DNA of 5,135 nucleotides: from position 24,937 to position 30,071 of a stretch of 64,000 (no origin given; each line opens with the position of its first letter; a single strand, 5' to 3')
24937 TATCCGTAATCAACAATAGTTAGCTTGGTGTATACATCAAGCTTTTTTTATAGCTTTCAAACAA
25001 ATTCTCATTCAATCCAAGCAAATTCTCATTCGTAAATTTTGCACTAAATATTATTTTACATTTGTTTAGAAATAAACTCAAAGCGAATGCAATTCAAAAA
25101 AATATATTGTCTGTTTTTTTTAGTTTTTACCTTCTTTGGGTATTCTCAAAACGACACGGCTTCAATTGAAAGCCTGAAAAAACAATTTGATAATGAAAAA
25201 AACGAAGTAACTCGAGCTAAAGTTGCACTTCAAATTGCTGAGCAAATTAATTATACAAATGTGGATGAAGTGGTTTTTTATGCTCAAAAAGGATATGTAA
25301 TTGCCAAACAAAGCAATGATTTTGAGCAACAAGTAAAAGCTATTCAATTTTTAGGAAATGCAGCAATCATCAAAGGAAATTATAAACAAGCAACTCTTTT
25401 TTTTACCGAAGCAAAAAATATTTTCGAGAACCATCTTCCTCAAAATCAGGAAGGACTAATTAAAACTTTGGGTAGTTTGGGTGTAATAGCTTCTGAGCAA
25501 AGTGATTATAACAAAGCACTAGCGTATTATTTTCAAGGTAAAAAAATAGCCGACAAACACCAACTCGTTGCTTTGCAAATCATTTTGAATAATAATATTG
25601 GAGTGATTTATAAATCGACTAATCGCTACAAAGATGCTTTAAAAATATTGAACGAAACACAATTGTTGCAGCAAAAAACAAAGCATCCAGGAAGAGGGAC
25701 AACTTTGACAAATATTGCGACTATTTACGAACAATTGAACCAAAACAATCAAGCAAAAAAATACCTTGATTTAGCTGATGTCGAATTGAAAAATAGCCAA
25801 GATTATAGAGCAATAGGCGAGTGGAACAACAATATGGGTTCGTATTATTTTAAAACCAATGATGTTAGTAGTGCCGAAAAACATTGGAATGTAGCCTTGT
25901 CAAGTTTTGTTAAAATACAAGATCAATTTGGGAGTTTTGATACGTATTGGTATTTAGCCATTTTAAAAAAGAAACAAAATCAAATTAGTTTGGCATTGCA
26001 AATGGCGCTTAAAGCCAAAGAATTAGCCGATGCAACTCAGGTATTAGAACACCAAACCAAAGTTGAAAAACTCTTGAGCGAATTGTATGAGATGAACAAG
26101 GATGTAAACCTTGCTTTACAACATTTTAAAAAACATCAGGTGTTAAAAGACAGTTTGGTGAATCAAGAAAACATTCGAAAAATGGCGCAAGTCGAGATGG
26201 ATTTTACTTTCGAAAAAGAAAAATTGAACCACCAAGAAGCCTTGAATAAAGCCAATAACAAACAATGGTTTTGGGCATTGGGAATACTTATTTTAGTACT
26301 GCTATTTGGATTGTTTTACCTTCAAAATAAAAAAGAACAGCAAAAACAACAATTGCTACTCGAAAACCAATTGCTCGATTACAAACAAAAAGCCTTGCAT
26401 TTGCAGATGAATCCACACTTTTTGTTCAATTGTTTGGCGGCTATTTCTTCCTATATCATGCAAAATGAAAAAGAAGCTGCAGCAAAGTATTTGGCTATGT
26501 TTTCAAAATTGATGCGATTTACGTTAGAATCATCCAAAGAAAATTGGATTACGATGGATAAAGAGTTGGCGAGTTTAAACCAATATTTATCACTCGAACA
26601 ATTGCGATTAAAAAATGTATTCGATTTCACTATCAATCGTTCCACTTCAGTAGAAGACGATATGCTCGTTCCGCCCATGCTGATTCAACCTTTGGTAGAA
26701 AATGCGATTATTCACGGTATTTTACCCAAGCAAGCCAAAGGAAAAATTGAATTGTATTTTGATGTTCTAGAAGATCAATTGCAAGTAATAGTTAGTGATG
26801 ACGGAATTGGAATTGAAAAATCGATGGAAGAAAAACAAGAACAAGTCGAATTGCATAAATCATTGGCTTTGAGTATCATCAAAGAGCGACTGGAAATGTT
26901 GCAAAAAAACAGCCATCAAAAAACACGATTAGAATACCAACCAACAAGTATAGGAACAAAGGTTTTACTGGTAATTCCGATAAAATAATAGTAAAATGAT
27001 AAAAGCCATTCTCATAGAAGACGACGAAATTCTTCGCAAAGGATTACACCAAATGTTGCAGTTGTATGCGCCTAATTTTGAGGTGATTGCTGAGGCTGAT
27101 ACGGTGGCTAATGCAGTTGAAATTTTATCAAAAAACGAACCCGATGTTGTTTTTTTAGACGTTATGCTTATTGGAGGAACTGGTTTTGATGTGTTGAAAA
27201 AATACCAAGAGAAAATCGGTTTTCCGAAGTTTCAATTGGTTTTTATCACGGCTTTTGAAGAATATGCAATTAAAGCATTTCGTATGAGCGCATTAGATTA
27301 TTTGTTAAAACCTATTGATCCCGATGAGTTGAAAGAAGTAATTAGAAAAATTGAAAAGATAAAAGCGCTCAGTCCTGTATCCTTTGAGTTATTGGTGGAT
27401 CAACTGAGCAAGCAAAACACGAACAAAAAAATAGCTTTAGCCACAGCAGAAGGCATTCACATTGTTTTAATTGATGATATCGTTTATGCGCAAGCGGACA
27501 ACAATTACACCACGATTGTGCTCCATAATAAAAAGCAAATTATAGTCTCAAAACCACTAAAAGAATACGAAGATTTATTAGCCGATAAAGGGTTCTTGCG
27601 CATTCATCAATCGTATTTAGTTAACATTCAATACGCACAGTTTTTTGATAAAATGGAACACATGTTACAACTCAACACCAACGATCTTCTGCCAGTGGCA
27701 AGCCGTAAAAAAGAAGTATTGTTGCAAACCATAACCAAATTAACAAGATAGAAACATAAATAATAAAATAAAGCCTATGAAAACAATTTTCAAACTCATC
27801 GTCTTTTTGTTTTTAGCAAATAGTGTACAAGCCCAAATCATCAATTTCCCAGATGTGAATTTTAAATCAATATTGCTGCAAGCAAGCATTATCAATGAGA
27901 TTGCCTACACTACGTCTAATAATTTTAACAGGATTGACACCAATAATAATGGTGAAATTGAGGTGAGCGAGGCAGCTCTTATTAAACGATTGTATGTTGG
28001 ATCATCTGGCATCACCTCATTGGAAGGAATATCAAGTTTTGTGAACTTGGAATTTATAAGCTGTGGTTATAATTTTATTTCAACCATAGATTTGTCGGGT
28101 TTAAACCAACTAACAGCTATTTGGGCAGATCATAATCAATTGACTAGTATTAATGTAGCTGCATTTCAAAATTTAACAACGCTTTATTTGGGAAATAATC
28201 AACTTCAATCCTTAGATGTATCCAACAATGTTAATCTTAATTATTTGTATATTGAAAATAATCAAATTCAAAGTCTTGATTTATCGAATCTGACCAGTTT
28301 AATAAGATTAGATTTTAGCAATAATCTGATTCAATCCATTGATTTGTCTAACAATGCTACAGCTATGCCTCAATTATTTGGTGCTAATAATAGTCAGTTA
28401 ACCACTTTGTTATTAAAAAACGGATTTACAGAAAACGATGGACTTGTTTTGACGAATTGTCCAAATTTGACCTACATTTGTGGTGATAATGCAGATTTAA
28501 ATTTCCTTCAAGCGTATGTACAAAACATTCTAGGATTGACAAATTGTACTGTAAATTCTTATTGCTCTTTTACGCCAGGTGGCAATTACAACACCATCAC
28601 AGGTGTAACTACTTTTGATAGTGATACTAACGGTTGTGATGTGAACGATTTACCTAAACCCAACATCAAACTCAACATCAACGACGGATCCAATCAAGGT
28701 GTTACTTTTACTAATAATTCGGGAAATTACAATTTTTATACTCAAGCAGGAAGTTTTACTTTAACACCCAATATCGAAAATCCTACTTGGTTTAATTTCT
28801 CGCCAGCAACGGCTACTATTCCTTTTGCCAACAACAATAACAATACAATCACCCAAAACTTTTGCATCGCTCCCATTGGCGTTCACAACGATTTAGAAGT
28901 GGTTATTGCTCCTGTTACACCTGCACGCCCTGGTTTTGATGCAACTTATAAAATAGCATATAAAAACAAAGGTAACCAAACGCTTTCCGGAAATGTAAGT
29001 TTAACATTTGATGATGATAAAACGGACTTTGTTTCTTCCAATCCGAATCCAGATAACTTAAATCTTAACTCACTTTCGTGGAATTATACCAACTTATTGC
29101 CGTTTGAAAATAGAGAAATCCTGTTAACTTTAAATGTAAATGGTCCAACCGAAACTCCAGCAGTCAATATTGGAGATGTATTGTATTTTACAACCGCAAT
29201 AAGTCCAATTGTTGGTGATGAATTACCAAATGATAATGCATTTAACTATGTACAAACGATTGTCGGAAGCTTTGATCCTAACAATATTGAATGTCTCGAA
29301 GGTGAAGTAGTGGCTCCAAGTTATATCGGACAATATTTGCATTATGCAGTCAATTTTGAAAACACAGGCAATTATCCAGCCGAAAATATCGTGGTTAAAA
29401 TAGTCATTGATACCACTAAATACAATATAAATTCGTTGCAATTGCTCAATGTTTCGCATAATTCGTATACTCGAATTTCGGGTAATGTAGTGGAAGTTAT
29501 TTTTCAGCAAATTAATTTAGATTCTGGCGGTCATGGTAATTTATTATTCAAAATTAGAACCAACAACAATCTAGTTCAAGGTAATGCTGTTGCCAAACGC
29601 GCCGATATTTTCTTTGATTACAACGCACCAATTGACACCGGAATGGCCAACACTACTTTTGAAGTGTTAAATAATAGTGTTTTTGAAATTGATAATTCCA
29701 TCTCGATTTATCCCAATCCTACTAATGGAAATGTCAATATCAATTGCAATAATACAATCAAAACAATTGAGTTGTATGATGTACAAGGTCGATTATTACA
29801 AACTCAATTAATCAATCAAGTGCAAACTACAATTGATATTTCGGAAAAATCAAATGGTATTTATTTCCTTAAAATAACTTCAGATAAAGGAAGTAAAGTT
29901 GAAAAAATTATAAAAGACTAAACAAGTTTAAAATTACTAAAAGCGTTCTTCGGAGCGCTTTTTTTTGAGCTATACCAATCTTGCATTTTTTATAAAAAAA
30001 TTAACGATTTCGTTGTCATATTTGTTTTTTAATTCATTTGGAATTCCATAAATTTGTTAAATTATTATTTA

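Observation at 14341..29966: Two tandem paralogous cassettes: exported-TPR LytS-type kinase + LytTR regulator linked to T9SS-secreted EF-loop/LRR surface proteins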

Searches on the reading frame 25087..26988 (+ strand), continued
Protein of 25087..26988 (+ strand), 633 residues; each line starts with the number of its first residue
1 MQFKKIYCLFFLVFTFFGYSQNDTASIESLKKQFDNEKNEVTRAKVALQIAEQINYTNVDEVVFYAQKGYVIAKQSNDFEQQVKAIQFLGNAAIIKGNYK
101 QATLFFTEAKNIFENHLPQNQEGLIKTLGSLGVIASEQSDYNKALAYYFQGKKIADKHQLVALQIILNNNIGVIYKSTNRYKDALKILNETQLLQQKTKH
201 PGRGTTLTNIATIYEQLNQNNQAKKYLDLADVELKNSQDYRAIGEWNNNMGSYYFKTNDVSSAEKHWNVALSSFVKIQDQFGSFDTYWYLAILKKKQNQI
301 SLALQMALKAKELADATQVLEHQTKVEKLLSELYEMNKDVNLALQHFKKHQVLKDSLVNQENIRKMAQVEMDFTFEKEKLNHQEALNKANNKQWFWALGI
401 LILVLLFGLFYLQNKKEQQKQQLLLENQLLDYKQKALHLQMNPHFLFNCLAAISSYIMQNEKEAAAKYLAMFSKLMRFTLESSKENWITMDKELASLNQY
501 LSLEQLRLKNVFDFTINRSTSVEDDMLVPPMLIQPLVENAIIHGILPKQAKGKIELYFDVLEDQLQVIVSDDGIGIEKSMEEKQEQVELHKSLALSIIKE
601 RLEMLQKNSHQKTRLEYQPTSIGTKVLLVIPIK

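Call 34: find_encoding_contigs(protein=P0145, flank=10000, max_places=2)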
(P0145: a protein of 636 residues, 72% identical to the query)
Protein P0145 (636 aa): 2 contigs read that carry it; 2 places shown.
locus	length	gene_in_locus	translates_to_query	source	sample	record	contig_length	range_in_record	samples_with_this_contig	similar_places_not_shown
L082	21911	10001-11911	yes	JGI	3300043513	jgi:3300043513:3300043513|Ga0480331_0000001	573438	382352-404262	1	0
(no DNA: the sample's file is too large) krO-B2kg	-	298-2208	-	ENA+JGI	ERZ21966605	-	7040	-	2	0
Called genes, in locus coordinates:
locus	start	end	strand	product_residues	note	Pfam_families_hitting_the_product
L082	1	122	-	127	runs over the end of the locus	-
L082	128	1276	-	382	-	PF13177:DNA_pol3_delta2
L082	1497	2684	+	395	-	PF00162:PGK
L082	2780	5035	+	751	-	PF01464:SLT, PF23446:LysM1_NFP_LYK (faint), PF01476:LysM, PF13518:HTH_28 (faint), PF22310:NMB0315_dom_I (faint), PF23472:LysM2_CERK1_LYK3_4_5 (faint), PF01476:LysM, PF01476:LysM, +3 more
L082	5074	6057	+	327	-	PF16125:DUF4837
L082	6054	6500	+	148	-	PF13673:Acetyltransf_10, PF00583:Acetyltransf_1, PF13508:Acetyltransf_7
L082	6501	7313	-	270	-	PF00691:OmpA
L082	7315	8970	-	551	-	PF22694:CtpB_N-like (weak), PF00595:PDZ (weak), PF13180:PDZ_2, PF17820:PDZ_6, PF03572:Peptidase_S41, PF28547:CHD_PDZ-protease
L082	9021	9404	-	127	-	PF00825:Ribonuclease_P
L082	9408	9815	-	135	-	-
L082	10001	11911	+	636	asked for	PF00515:TPR_1 (faint), PF07719:TPR_2 (faint), PF13374:TPR_10 (faint), PF13424:TPR_12 (weak), PF06580:His_kinase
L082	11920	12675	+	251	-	PF00072:Response_reg, PF04397:LytTR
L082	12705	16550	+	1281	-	-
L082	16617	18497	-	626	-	PF01433:Peptidase_M1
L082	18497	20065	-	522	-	PF00082:Peptidase_S8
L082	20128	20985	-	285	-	PF00753:Lactamase_B, PF23023:Anti-Pycsar_Apyc1 (weak)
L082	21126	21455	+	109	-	PF01521:Fe-S_biosyn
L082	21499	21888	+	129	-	PF05635:23S_rRNA_IVP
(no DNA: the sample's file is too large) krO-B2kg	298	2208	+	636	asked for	PF00515:TPR_1 (faint), PF07719:TPR_2 (faint), PF13374:TPR_10 (faint), PF13424:TPR_12 (weak), PF06580:His_kinase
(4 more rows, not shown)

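Call 35: find_encoding_contigs(protein=P0153, flank=10000, max_places=2)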
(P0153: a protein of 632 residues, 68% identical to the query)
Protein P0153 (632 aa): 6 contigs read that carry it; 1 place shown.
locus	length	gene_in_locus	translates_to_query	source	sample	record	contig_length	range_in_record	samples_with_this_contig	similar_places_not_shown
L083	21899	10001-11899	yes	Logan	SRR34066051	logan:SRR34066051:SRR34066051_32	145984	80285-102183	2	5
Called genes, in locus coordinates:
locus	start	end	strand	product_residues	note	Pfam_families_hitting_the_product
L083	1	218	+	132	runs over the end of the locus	PF00410:Ribosomal_S8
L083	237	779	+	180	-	PF00347:Ribosomal_L6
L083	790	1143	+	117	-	PF00861:Ribosomal_L18p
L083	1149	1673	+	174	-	PF00333:Ribosomal_S5, PF03719:Ribosomal_S5_C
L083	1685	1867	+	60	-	PF00327:Ribosomal_L30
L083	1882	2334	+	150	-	PF00828:Ribosomal_L27A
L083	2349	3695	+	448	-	PF00344:SecY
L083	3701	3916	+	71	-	PF01176:eIF-1a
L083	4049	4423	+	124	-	PF00416:Ribosomal_S13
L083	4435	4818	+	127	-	PF00411:Ribosomal_S11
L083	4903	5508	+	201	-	PF00163:Ribosomal_S4, PF01479:S4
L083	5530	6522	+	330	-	PF01193:RNA_pol_L, PF01000:RNA_pol_A_bac, PF03118:RNA_pol_A_CTD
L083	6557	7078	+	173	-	PF01196:Ribosomal_L17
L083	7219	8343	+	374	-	PF00988:CPSase_sm_chain, PF00117:GATase, PF07722:Peptidase_C26 (faint)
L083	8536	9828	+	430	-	PF03952:Enolase_N, PF00113:Enolase_C, PF13378:MR_MLE_C (weak)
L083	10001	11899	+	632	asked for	PF28559:TPR_SusR (weak), PF00515:TPR_1 (faint), PF07719:TPR_2 (faint), PF13176:TPR_7 (faint), PF13181:TPR_8 (faint), PF13374:TPR_10 (faint), PF13424:TPR_12 (weak), PF06580:His_kinase, +1 more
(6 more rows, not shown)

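Call 36: find_encoding_contigs(protein=P0155, flank=10000, max_places=2)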
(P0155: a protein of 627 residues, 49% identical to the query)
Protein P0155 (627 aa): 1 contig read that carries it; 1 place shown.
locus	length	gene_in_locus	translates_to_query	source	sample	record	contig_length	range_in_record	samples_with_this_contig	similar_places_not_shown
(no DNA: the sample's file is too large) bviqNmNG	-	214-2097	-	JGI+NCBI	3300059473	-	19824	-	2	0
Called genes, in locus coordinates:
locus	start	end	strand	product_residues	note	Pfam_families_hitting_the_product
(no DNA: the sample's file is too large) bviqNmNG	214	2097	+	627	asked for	PF00515:TPR_1 (faint), PF07719:TPR_2 (faint), PF13181:TPR_8 (faint), PF17874:TPR_MalT, PF10516:SHNi-TPR (faint), PF13424:TPR_12 (weak), PF13424:TPR_12 (weak), PF06580:His_kinase, +2 more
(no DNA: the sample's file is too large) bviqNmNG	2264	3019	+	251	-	PF00072:Response_reg, PF04397:LytTR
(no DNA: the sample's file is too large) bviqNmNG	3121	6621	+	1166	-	PF26689:FIDD, PF24595:DUF7619, PF18962:Por_Secre_tail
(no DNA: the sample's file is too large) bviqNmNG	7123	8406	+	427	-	PF00285:Citrate_synt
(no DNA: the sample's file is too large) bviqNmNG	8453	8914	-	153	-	-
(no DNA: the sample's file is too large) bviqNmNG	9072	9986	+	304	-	PF19420:DDAH_eukar (weak), PF02274:ADI (weak)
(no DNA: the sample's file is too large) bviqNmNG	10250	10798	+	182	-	PF01797:Y1_Tnp (weak)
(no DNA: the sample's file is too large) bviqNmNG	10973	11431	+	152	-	PF00903:Glyoxalase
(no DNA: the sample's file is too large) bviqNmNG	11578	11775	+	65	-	-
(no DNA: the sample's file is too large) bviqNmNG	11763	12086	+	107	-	-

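Call 37: search_protein_families(library=pfam, proteins=[L082:12705-16550:+], max_evalue=0.01)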
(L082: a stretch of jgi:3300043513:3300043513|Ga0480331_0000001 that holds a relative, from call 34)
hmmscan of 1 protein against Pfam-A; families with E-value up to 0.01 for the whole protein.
L082:12705-16550:+ (1281 aa): 4 families
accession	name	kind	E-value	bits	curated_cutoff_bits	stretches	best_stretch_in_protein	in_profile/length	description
PF24595.1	DUF7619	-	3.1e-40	137.7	27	1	1067-1194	1-133/133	Domain of unknown function (DUF7619)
PF12799.13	LRR_4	-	2.9e-37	126.3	27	8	472-509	2-42/44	Leucine Rich repeats (2 copies)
PF18962.6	Por_Secre_tail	-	2.6e-15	56.9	27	1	1211-1279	1-74/75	Secretion system C-terminal sorting domain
PF23952.1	LRR_EndoS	-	0.0001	22.9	27.9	0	74-159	27-106/116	Endo-beta-N-acetylglucosaminidase EndoS LRR domain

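Call 78: find_encoding_contigs(protein=P0180, flank=7000, max_places=1)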
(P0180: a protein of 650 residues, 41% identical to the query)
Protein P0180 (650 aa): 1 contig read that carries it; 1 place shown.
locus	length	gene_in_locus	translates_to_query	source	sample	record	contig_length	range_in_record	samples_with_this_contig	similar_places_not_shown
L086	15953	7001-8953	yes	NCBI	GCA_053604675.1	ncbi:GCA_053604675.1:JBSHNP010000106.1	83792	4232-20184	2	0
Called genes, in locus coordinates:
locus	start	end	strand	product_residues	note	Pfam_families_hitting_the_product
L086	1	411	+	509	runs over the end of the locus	PF03783:CsgG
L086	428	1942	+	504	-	PF13620:CarboxypepD_reg, PF13715:CarbopepD_reg_2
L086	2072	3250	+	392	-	PF00586:AIRS, PF02769:AIRS_C (weak)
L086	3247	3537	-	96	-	-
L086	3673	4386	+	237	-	-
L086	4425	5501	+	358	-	PF03462:PCRF, PF00472:RF-1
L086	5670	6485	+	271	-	PF00215:OMPdecase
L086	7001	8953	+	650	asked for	PF28559:TPR_SusR (weak), PF02518:HATPase_c (faint), PF07719:TPR_2 (faint), PF00515:TPR_1 (weak), PF13424:TPR_12, PF14938:SNAP (weak), PF13424:TPR_12, PF06580:His_kinase, +8 more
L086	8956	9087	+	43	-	-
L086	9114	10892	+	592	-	PF12799:LRR_4 (faint), PF24595:DUF7619, PF18962:Por_Secre_tail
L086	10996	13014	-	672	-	PF01364:Peptidase_C25 (faint), PF18962:Por_Secre_tail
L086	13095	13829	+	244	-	PF01497:Peripla_BP_2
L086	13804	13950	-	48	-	-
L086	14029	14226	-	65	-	-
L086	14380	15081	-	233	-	PF13852:DUF4197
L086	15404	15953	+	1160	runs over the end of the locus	PF02310:B12-binding, PF03308:MeaB, PF01642:MM_CoA_mutase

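Call 79: find_encoding_contigs(protein=P0184, flank=7000, max_places=1)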
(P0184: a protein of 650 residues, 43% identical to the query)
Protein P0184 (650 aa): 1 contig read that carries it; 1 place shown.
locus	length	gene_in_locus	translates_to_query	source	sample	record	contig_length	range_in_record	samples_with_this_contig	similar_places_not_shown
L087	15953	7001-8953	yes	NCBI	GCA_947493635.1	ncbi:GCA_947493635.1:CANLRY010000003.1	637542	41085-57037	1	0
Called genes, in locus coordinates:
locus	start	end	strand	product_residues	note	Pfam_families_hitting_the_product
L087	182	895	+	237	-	-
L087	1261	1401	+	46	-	-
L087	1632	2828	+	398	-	PF00586:AIRS, PF02769:AIRS_C (weak)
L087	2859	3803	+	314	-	PF11276:DUF3078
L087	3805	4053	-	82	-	-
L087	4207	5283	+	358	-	PF03462:PCRF, PF00472:RF-1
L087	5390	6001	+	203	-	PF10502:Peptidase_S26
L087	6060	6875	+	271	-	PF00215:OMPdecase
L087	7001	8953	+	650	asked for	PF28559:TPR_SusR (weak), PF02518:HATPase_c (faint), PF13374:TPR_10 (faint), PF07719:TPR_2 (faint), PF13181:TPR_8 (faint), PF00515:TPR_1 (weak), PF13424:TPR_12, PF06580:His_kinase, +3 more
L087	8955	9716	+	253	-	PF00072:Response_reg, PF04397:LytTR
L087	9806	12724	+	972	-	PF12799:LRR_4 (faint), PF24595:DUF7619, PF18962:Por_Secre_tail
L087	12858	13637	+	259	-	PF01497:Peripla_BP_2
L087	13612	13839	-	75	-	-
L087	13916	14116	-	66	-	-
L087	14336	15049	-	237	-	PF13852:DUF4197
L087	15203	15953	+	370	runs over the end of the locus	PF08534:Redoxin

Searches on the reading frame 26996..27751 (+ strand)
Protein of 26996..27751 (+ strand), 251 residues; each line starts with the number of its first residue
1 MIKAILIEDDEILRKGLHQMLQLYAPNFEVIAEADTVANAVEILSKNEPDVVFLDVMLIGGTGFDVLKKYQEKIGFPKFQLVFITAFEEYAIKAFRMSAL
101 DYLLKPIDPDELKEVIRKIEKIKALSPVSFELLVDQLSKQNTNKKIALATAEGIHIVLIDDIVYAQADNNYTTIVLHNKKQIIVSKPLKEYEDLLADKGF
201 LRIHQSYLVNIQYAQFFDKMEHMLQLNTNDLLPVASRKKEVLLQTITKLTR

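Call 3: search_protein_families(library=pfam, proteins=[window:26996-27751:+], max_evalue=0.01)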
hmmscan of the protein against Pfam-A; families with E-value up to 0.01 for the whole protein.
window:26996-27751:+ (251 aa): 2 families
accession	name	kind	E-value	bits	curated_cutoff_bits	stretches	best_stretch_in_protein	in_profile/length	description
PF00072.30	Response_reg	-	8e-21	74.7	30.2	1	5-117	2-111/111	Response regulator receiver domain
PF04397.21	LytTR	-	2.2e-17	63.5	22.6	1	153-244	2-95/98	LytTr DNA-binding domain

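Call 4: search_protein_families(library=ncbifam, proteins=[window:26996-27751:+], max_evalue=0.01)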
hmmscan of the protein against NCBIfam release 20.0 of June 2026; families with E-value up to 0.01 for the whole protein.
window:26996-27751:+ (251 aa): 84 families (the best 25 are shown)
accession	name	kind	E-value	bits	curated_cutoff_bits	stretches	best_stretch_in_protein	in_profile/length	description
NF010684.1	PRK14084.1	equivalog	1.3e-33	116.9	375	1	3-218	2-221/254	response regulator transcription factor LytR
NF008677.0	PRK11697.1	equivalog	2.4e-31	108.9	246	1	1-239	1-228/238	two-component system response regulator BtsR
NF007935.0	PRK10651.1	equivalog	4e-18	65.4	250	1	4-144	9-149/216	two-component system response regulator NarL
NF047785.1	respo_reg_MadR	equivalog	2.1e-16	59.9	300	1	2-145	1-147/209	MadR family response regulator transcription factor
NF011896.0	PRK15369.1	equivalog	2.8e-14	53.2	242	1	2-153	4-155/211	two component system response regulator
NF007708.0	PRK10403.1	equivalog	2e-13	50.3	343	1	4-150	9-155/215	nitrate/nitrite response regulator protein NarP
NF008469.0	PRK11361.1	equivalog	2.5e-13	49.5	714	1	3-151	5-150/461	acetoacetate metabolism transcriptional regulator AtoC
NF052445.1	RespRegMctR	equivalog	3.3e-13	49.5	300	1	2-142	2-142/205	two-component system response regulator MctR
NF007135.0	PRK09581.1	equivalog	7.1e-13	48.2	474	1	3-190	3-190/457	PleD family two-component system response regulator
NF045944.1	ResRegRpaBCyano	equivalog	2.6e-12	46.6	330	1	6-121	2-113/229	response regulator transcription factor RpaB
NF033791.1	ActR_PrrA_rreg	equivalog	4.2e-12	46.4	250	1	5-125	5-122/173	ActR/PrrA/RegA family redox response regulator transcription factor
TIGR01818.1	ntrC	equivalog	9e-12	44.5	558.6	1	6-118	3-112/463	nitrogen regulation protein NR(I)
TIGR02154.1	PhoB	equivalog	1.6e-11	44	296.2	1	4-147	4-147/226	phosphate regulon transcriptional regulator PhoB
NF007018.1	PRK09483.1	equivalog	3.9e-11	43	280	1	1-150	1-151/217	UvrY/SirA/GacA family response regulator transcription factor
TIGR02875.1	spore_0_A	equivalog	9.7e-11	41.4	200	1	2-129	3-130/262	sporulation transcription factor Spo0A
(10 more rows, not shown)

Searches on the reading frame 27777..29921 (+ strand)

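Call 3: search_protein_families(library=pfam, proteins=[window:27777-29921:+], max_evalue=0.01)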
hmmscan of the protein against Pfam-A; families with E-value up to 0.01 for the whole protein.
window:27777-29921:+ (714 aa): 5 families
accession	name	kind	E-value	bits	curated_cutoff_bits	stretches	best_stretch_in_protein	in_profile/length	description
PF24595.1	DUF7619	-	2.6e-39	134.8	27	1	500-627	1-133/133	Domain of unknown function (DUF7619)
PF18962.6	Por_Secre_tail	-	1.7e-16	60.7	27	1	644-712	1-74/75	Secretion system C-terminal sorting domain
PF12799.13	LRR_4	-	1.1e-13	51.4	27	3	112-148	3-41/44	Leucine Rich repeats (2 copies)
PF13855.12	LRR_8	-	3.5e-07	30.3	27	1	118-164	9-61/61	Leucine rich repeat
PF23952.1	LRR_EndoS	-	0.0037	17.9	27.9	0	105-183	37-116/116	Endo-beta-N-acetylglucosaminidase EndoS LRR domain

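Call 4: search_protein_families(library=ncbifam, proteins=[window:27777-29921:+], max_evalue=0.01)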
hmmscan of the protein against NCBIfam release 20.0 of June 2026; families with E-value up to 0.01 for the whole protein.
window:27777-29921:+ (714 aa): 6 families
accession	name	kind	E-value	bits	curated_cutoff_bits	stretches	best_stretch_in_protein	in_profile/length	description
TIGR04183.1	Por_Secre_tail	domain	2.1e-15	56.4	23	1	644-713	1-71/72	T9SS type A sorting domain-containing protein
NF033187.0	internalin_J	exception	2.3e-11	42.7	1700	1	66-195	92-370/846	class 1 internalin InlJ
NF050177.1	TapA_OM_Porphy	equivalog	4.2e-07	29.1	500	1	634-712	463-542/544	TapA/TapC family T9SS-dependent outer membrane protein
NF033708.1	T9SS_Cterm_ChiA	domain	0.00021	21.1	40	1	661-712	1-53/55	T9SS sorting signal type C domain-containing protein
NF011897.0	PRK15370.1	equivalog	0.00048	18.1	1113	1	24-211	217-403/755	SPI-1 type III secretion system effector E3 ubiquitin transferase SlrP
TIGR01451.2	B_ant_repeat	repeat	0.0021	18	24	1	516-541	9-34/53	DUF11 type repeat protein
